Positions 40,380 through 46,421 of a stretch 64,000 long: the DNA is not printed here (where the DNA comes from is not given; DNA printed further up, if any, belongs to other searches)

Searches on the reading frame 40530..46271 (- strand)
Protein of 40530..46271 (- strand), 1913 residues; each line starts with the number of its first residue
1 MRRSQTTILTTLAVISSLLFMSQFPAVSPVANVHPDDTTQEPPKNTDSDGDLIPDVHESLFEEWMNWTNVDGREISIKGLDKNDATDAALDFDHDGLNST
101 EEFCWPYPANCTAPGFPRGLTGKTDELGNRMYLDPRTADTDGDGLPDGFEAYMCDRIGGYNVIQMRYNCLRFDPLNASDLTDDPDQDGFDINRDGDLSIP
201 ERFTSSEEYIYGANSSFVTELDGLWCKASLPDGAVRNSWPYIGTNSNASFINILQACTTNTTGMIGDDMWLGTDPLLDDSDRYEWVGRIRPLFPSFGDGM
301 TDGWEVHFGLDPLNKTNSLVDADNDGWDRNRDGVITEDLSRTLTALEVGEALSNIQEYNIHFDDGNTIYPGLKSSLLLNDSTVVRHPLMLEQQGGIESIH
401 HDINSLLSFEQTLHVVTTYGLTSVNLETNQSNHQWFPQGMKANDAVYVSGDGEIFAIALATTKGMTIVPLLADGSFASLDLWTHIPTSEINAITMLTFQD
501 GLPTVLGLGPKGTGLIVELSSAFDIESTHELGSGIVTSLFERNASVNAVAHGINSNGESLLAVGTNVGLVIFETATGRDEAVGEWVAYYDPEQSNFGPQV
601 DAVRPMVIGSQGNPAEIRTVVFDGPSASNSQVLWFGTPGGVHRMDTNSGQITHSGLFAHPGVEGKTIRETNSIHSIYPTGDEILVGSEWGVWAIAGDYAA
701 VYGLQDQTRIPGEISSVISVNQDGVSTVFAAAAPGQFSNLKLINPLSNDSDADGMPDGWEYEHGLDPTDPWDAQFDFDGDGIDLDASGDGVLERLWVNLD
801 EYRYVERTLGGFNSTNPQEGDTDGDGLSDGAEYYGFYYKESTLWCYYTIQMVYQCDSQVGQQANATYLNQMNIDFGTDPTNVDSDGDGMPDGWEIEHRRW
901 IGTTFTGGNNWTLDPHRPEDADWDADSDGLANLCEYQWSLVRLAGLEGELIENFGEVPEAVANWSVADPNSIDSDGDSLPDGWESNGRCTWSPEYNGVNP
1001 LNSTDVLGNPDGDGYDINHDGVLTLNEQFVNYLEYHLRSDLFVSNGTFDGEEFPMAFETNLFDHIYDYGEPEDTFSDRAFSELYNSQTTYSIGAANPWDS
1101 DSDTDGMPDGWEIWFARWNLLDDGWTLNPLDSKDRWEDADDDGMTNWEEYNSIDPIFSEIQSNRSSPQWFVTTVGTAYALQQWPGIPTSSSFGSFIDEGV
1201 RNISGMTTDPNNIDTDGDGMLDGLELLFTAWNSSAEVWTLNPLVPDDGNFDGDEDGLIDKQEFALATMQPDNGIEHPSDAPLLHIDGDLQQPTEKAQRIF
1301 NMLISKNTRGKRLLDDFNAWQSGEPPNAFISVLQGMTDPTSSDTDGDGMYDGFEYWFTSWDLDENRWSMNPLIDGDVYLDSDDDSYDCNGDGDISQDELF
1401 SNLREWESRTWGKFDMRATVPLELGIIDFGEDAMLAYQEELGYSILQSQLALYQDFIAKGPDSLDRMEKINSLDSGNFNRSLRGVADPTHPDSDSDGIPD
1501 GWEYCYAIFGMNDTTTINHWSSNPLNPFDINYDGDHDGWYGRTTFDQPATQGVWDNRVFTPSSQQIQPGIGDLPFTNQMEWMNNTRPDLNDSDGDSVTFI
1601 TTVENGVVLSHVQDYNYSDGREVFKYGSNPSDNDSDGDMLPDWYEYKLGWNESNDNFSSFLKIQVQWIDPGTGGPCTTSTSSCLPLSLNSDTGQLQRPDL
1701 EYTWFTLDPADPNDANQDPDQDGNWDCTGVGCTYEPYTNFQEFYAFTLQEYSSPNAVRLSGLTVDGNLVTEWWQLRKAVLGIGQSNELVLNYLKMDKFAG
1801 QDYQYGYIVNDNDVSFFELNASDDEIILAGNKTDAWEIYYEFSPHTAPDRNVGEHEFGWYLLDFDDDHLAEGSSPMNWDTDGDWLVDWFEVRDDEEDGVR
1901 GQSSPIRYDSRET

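Call 8: search_protein_families(library=pfam, proteins=[window:40530-46271:-], max_evalue=0.001)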
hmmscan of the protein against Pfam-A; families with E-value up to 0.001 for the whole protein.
window:40530-46271:- (1913 aa): 1 family
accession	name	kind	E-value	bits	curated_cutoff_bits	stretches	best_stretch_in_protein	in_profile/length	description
PF18884.5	TSP3_bac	-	0.00047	20.4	25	0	139-151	1-13/22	Bacterial TSP3 repeat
